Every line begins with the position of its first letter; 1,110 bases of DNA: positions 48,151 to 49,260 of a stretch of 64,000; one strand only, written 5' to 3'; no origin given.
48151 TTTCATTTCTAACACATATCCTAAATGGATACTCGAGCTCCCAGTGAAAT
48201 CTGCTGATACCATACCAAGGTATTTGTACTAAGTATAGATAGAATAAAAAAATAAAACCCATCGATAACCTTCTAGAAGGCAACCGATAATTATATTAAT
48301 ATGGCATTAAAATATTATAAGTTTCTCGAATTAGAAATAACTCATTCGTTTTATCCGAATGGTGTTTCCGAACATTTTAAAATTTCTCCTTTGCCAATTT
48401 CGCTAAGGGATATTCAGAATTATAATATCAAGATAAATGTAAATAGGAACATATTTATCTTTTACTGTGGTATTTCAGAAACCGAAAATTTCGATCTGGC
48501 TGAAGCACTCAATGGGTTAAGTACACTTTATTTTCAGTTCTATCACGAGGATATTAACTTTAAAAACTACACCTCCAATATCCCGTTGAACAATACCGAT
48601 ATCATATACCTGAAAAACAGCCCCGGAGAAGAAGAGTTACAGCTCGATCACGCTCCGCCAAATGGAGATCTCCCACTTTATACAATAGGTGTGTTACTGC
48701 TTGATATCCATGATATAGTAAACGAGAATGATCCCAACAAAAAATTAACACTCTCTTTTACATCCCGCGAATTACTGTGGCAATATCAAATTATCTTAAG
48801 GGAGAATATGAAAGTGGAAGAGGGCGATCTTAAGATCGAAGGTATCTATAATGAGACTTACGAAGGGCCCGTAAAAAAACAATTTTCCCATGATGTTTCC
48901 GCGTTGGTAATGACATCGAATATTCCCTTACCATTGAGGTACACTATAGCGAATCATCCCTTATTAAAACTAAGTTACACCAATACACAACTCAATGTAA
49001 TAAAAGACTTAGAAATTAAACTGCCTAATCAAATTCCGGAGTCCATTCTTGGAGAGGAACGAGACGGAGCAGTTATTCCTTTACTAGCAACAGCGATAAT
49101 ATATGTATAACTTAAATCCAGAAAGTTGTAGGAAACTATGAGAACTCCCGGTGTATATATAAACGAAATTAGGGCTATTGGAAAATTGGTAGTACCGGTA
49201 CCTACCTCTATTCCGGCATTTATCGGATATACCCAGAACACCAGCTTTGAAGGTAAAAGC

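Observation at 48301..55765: Compact 8-gene contractile-injection-system operon with no baseplate, cap, fibre or effector genes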

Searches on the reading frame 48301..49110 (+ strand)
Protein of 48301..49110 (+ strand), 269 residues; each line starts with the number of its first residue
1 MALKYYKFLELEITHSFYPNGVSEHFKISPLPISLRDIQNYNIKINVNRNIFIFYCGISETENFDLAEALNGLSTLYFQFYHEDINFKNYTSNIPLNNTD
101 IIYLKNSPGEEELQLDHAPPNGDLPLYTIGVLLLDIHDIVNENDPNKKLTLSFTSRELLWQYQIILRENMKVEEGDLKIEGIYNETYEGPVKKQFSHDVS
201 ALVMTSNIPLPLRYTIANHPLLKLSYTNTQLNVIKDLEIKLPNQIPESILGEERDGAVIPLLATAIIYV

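Call 3: search_protein_families(library=pfam, proteins=[window:48301-49110:+], max_evalue=0.1)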
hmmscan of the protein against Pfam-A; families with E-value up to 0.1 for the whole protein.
window:48301-49110:+ (269 aa): 0 families

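Call 9: find_homologous_proteins(query=window:48301-49107:+, max_evalue=0.001)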
Query window:48301-49107:+ (269 aa): 6 proteins with E <= 0.001 among 1137 candidates.
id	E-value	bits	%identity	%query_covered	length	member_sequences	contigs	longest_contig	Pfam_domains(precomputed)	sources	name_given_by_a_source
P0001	1.3e-163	561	94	100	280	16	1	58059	-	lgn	-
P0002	5.6e-122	425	71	99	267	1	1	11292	-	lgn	-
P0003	1.3e-119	417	69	99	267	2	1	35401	-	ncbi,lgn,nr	ncbi:MAG: hypothetical protein DWP94_05335 [Flavobacterium sp.]|nr:MAG: hypothetical protein DWP94_0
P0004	5.1e-106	373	64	100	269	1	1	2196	-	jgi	jgi:hypothetical protein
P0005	8.0e-89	316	56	100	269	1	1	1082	-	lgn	-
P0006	4.6e-58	215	42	99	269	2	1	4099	-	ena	-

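Call 11: find_encoding_contigs(protein=P0003, flank=10000, max_places=3)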
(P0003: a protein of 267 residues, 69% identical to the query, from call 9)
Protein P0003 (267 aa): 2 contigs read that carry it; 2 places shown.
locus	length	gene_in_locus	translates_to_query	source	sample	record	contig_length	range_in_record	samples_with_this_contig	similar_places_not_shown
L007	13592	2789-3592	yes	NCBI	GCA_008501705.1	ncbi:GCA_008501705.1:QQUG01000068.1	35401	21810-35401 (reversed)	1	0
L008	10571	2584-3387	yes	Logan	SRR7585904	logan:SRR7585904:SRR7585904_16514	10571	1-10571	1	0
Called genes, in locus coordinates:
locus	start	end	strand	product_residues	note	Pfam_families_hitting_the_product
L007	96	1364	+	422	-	PF02550:AcetylCoA_hydro, PF13336:AcetylCoA_hyd_C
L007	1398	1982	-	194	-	PF14559:TPR_19 (faint)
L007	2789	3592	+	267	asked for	-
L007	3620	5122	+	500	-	PF04984:Phage_sheath_1 (faint), PF17482:Phage_sheath_1C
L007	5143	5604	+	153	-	PF06841:Phage_T4_gp19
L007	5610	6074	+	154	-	PF06841:Phage_T4_gp19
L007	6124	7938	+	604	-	PF05954:Phage_GPD, PF04717:Phage_base_V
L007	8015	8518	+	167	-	PF19268:CIS_TMP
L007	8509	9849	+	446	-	PF00004:AAA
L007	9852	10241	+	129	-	PF14107:DUF4280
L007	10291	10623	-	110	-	PF00436:SSB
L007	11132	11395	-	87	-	-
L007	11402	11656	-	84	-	-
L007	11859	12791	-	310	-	PF12760:Zn_ribbon_IS1595, PF12762:DDE_Tnp_IS1595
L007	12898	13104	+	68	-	-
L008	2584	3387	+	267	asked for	-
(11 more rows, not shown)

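Call 12: find_encoding_contigs(protein=P0002, flank=10000, max_places=3)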
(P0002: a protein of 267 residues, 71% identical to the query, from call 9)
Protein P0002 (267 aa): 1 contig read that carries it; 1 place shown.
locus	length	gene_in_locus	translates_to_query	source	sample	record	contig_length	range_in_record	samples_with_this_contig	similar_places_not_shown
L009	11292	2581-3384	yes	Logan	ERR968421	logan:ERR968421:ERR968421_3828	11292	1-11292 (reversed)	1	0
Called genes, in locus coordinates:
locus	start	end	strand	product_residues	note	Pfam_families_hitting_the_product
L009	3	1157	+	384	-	?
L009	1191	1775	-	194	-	PF14559:TPR_19 (faint)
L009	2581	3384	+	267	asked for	-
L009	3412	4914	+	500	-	PF04984:Phage_sheath_1 (faint), PF17482:Phage_sheath_1C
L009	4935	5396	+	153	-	PF06841:Phage_T4_gp19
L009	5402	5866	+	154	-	PF06841:Phage_T4_gp19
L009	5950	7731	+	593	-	PF05954:Phage_GPD (weak), PF04717:Phage_base_V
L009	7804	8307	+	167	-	PF19268:CIS_TMP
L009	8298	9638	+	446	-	PF00004:AAA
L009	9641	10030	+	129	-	PF14107:DUF4280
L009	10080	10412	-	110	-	PF00436:SSB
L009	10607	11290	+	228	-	?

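Call 13: find_encoding_contigs(protein=P0006, flank=10000, max_places=3)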
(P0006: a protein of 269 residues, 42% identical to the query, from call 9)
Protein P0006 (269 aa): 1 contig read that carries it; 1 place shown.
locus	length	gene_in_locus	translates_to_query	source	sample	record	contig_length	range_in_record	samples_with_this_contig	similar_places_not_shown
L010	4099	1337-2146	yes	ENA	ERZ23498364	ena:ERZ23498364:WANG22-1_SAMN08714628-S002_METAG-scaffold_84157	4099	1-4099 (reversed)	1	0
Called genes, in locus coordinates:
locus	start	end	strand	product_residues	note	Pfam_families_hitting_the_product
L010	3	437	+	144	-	?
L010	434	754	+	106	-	-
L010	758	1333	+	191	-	PF14065:Pvc16_N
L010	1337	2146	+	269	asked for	-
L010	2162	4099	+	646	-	?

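Call 19: find_related_loci(query=A1, collection=genome_contigs, flank=10000)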
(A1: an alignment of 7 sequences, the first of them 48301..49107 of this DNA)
Query A1 (269 aa) in genome_contigs; peptide patterns used: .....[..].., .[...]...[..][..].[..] (x = any residue, [..] = any of these).
84 stretches matched a pattern; 2 encode a relative of the query (tblastn E <= 1e-3); 2 distinct loci.
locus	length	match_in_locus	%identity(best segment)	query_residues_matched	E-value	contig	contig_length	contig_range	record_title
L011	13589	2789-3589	69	3-269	4e-128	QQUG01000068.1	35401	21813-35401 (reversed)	MAG: Flavobacterium sp. isolate BCD2 270, whole genome shotgun sequence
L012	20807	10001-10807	44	1-269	7e-68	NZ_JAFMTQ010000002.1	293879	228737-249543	Aureitalea sp. L0-47 scaffold_2_length=293880, whole genome shotgun sequence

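Call 25: search_solved_structures(query=A1, max_evalue=10, show_alignments=2)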
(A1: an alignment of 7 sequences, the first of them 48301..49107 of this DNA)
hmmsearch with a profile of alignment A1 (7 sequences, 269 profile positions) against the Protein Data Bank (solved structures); distinct sequences matched with E-value up to 10: 12.
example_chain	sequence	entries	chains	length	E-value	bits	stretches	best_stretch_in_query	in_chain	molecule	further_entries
3t5x_A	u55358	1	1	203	0.0059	19.1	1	116-211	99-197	PCI domain-containing protein 2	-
7b5i_AB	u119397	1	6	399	0.013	18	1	1-111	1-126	All3326 protein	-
8r7j_B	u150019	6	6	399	0.023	17.2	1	117-211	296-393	PCI domain-containing protein 2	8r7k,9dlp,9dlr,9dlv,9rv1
9t6l_D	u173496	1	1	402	0.023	17.2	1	117-211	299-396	PCI domain-containing protein 2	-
9t6n_D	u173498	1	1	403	0.024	17.2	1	117-211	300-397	PCI domain-containing protein 2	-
9upb_B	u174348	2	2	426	0.026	17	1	117-211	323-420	PCI domain-containing protein 2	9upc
28wz_B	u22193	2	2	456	0.03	16.8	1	117-211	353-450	PCI domain-containing protein 2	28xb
28wy_B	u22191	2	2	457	0.03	16.8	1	117-211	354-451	PCI domain-containing protein 2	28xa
7pe3_A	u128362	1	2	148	0.35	13.4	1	169-241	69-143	SHSP domain-containing protein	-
7adz_1A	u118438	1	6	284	0.45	13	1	4-43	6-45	cap adaptor protein (Algo2)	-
6xu6_AP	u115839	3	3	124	1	11.8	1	240-268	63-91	GEO07301p1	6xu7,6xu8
4v6w_AP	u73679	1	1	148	1.4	11.4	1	240-268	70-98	40S ribosomal protein S15, isoform A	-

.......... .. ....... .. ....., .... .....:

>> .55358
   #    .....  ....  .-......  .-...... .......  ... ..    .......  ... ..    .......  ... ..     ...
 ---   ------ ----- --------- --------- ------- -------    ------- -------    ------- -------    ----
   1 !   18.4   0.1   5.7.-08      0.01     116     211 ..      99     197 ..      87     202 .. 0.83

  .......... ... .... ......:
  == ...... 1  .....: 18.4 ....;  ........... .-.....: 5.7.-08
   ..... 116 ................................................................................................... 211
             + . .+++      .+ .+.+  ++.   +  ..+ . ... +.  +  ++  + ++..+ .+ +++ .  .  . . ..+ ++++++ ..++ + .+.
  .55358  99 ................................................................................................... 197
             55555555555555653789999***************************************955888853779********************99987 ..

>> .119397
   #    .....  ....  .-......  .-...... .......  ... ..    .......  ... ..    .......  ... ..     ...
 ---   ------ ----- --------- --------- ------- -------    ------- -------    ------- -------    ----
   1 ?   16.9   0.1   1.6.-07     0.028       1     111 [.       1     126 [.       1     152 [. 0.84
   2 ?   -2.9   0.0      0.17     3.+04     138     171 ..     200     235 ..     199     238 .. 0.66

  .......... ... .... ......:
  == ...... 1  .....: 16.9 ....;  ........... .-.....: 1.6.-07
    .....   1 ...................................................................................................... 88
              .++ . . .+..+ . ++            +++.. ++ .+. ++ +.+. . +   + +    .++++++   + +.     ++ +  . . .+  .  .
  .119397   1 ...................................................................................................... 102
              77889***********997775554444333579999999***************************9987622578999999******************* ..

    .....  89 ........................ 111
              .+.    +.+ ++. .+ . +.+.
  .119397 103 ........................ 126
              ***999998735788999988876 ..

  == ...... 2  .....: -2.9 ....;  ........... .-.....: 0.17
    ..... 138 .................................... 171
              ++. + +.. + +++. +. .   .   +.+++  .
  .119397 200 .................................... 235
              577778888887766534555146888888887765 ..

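Call 26: predict_structure(alignment_id=A1)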
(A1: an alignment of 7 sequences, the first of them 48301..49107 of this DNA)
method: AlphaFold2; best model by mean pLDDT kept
length: 269 residues; sequences in the alignment: 7
mean_pLDDT: 77.4   pTM: 0.64
mean pLDDT of the five models: 77.4, 73.1, 71.2, 61.8, 34.2
residues with pLDDT >= 90: 46; 70-90: 145; 50-70: 73; < 50: 5
segments of 3 or more residues with pLDDT < 50: 212-215
pLDDT, mean of each block of 10 residues (from residue 1): 86 74 78 91 88 87 78 90 74 68 86 75 73 90 85 64 83 80 67 78 73 54 88 89 59 59 73
secondary structure, 60 per line:
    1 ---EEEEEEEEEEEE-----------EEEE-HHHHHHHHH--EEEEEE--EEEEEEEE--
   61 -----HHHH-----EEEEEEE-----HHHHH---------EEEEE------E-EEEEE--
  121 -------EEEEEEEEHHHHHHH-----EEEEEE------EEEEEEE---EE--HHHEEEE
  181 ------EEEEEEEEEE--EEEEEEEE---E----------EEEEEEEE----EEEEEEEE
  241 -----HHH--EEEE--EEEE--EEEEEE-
elements in order: E4-15 E27-30 H32-40 E43-48 E51-58 H66-69 E75-81 H87-91 E101-105 E114-118 E128-135 H136-142 E148-153 E160-166 E177-180 E187-196 E199-206 E221-228 E233-240 E251-254 E257-260 E263-268

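Call 28: search_protein_representatives(alignment_id=A1)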
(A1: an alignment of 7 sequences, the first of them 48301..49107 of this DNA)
Query: 7 sequences, 269 profile positions. Proteins with E-value up to 0.001 (for the whole library): 485; up to 1e-10: 113; up to 1e-30: 44. The best 150 are listed.
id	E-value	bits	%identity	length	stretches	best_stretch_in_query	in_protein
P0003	3.4e-143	492.2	-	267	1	3-269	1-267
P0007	2.2e-114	397.7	-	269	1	1-269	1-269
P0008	2.4e-97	341.8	-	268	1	1-268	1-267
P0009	3.7e-81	288.7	-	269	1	1-269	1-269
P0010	2.4e-67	243.4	-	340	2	111-269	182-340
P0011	1.2e-61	224.8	-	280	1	1-269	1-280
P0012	6.9e-60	219.0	-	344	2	106-269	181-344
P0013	6.2e-58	212.6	-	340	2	124-269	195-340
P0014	6.8e-58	212.5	-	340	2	116-269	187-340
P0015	8.1e-56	205.6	-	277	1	1-269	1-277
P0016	1.2e-55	205.1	-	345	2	110-269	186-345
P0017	1.4e-55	204.9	-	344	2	115-269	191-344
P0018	1.1e-50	188.8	-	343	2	120-269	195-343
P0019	3.5e-50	187.2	-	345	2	121-269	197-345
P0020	1.8e-49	184.8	-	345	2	112-269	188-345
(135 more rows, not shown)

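Call 29: fold_search(model_id=the predicted structure, library=pdb)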
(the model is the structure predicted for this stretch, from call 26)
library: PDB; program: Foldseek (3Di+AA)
matches with E <= 10: 1545; with E <= 0.001: 3
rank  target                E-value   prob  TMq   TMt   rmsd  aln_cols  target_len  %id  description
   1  7b5i_AB               3.0e-08  1.00  0.44  0.31  14.3       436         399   11  Cryo-EM structure of the contractile injection system cap complex from Anabaena PCC7120 (released 2022-02-23)
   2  7adz_1A               4.7e-08  1.00  0.43  0.41   7.3       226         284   15  Cryo-EM structure of an extracellular contractile injection system in marine bacterium Algoriphagus machipongonensis, (released 2022-02-16)
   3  6lxj_H                4.2e-04  0.66  0.18  0.20  20.9       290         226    6  Crystal structure of human Z2B3 Fab in complex with influenza virus neuraminidase from A/Anhui/1/2013 (H7N9) (released 2020-12-02)
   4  6u9u_H                1.0e-03  0.44  0.17  0.19  19.6       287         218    6  Structure of GM9_TH8seq732127 FAB (released 2019-11-06)
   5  7jtg_A                1.6e-03  0.41  0.17  0.19  20.6       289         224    7  Structure of Hepatitis C Virus Envelope Glycoprotein E2 core from genotype 6a bound to broadly neutralizing antibody R (released 2021-03-10)
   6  8gc0_H                2.0e-03  0.30  0.16  0.18  21.8       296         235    7  Crystal structure of PC39-50L, an anti-HIV broadly neutralizing antibody (released 2023-06-07)
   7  6wty_K                2.2e-03  0.44  0.17  0.20  20.7       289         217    7  Plasmodium vivax reticulocyte binding protein 2b (PvRBP2b) bound to human monoclonal antibody 253245 (released 2021-01-27)
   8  9hcj_10               2.2e-03  0.21  0.14  0.03  20.9       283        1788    7  D. discoideum nuclear pore complex (released 2024-12-25)
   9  7cm4_H                2.4e-03  0.69  0.18  0.21  19.9       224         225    6  Crystal Structure of COVID-19 virus spike receptor-binding domain complexed with a neutralizing antibody CT-P59 (released 2021-01-20)
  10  5cag                  2.4e-03  0.54  0.22  0.21  12.8       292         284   10  Crystal structure of a putative adhesin (BACOVA_02677) from Bacteroides ovatus ATCC 8483 at 3.00 A resolution (PSI Commu (released 2015-10-14)
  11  4bz2_H                2.4e-03  0.35  0.16  0.19  20.0       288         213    7  Structure of dengue virus EDIII in complex with Fab 2D73 (released 2014-08-13)
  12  9dmx_B                2.6e-03  0.63  0.17  0.12  21.1       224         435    9  Crystal structure of shark UrIg2 V-C1-C2-C3 domains (released 2025-07-23)
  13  7amk_B                2.6e-03  0.20  0.14  0.09  21.9       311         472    9  Zebrafish RET Cadherin Like Domains 1 to 4. (released 2021-02-03)
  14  3mlt_B                2.7e-03  0.69  0.18  0.21  18.3       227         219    7  Crystal structure of anti-HIV-1 V3 Fab 2557 in complex with a UG1033 V3 peptide (released 2010-07-14)
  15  8eli_H                2.7e-03  0.33  0.17  0.19  20.5       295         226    6  Broadly neutralizing antibody VRC34-combo.1 in complex with HIV fusion peptide (residue 512-519) (released 2023-09-27)
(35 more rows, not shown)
